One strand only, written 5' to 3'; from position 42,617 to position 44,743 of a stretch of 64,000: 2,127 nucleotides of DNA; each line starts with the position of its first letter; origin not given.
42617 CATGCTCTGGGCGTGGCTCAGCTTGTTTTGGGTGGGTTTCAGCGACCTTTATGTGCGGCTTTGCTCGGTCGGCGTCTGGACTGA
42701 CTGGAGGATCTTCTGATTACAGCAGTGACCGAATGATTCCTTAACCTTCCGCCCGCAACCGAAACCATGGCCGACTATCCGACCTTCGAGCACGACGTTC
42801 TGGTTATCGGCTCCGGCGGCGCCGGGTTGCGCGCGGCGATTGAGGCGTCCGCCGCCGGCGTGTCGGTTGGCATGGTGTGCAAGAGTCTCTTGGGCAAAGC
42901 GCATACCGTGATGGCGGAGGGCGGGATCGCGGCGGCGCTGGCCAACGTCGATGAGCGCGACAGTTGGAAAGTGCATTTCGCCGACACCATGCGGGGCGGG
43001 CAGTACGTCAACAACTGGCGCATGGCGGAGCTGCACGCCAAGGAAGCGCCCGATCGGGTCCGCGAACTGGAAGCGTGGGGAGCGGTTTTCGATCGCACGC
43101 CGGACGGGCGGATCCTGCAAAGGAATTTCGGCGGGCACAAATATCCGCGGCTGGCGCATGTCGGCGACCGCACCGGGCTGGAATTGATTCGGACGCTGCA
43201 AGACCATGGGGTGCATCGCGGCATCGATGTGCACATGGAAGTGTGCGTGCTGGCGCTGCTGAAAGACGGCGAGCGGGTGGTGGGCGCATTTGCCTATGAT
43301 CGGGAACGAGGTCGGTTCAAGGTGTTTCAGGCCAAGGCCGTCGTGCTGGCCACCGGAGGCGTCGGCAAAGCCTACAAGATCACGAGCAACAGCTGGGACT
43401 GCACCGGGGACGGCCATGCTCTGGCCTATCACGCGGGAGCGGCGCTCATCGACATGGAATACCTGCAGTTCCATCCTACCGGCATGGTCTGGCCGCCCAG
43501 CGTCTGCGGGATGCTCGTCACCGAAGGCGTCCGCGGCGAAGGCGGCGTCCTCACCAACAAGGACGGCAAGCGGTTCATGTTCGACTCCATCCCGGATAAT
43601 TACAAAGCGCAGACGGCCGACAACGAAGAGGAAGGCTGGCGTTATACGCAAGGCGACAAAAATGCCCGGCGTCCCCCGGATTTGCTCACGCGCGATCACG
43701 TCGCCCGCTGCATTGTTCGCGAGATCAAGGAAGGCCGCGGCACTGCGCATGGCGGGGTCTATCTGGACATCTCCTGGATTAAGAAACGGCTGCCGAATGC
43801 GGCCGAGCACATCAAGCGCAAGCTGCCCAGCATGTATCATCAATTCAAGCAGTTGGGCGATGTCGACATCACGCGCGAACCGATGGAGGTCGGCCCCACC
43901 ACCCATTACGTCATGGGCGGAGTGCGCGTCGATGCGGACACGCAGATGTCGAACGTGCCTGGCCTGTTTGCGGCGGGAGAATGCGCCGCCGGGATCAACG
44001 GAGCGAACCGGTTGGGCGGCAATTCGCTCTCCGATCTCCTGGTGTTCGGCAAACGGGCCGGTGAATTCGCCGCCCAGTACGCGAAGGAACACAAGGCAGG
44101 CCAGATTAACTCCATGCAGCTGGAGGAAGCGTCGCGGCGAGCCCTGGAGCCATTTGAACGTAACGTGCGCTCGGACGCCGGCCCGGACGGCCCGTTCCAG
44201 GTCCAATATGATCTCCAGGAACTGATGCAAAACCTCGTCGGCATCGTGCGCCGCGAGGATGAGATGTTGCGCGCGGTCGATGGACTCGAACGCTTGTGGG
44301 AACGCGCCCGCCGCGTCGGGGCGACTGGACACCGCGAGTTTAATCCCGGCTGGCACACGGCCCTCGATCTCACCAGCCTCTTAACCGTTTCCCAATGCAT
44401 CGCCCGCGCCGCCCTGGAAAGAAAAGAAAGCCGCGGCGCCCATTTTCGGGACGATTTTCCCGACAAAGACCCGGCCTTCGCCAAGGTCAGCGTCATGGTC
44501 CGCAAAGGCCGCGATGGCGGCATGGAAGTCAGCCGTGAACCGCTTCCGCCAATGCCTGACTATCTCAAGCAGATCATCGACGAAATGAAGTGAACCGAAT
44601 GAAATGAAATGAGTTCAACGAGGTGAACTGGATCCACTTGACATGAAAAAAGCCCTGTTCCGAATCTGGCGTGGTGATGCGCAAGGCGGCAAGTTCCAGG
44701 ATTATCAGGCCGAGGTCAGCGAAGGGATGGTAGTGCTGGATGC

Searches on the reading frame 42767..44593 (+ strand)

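Call 21: search_protein_families(library=ncbifam, proteins=[window:42767-44593:+], max_evalue=0.001)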
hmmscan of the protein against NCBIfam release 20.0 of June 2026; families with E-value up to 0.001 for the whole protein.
window:42767-44593:+ (608 aa): 52 families (the best 25 are shown)
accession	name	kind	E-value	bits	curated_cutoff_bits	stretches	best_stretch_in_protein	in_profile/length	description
NF005866.0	PRK07803.1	equivalog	1.6e-293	974.7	819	1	3-607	3-612/631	fumarate reductase/succinate dehydrogenase flavoprotein subunit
NF004900.0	PRK06263.1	equivalog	1.8e-167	558.2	718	1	7-578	6-535/546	fumarate reductase (CoM/CoB) subunit TfrA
TIGR01812.1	sdhA_frdA_Gneg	subfamily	5.5e-153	510.4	567.3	1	10-578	1-543/568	succinate dehydrogenase or fumarate reductase, flavoprotein subunit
NF004724.0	PRK06069.1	subfamily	6.6e-135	450.5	826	2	7-278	4-274/577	succinate dehydrogenase/fumarate reductase flavoprotein subunit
TIGR01816.1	sdhA_forward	equivalog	5.4e-131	437.6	727.35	2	8-272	2-268/584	succinate dehydrogenase flavoprotein subunit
NF005037.0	PRK06452.1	equivalog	1.1e-119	400.5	862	2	7-279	4-273/566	succinate dehydrogenase flavoprotein subunit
NF006686.0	PRK09231.1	equivalog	1.7e-119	400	854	1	6-568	3-544/598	fumarate reductase (quinol) flavoprotein subunit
NF004613.0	PRK05945.1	equivalog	6.2e-118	394.9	824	2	8-279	3-272/575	succinate dehydrogenase/fumarate reductase flavoprotein subunit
TIGR01176.1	fum_red_Fp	equivalog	1.4e-113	380.5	932.7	1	6-579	1-554/580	fumarate reductase (quinol) flavoprotein subunit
NF006383.0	PRK08626.1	equivalog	4.1e-107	359.1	663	1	8-568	5-557/657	fumarate reductase flavoprotein subunit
TIGR00551.1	nadB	equivalog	5.5e-107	358.5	452.75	2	9-274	3-262/489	L-aspartate oxidase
NF005867.0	PRK07804.1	equivalog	7.1e-104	348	639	2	8-273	18-287/548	L-aspartate oxidase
NF042982.1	MFR_Fp_SdhA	equivalog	1.8e-101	340.5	1100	2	9-272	48-309/612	8-methylmenaquinol:fumarate reductase flavoprotein subunit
NF005978.0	PRK08071.1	equivalog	1.7e-98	330.3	621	2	8-277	3-266/514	L-aspartate oxidase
NF005701.0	PRK07512.1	equivalog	5.9e-98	328.5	528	2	6-277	7-273/516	L-aspartate oxidase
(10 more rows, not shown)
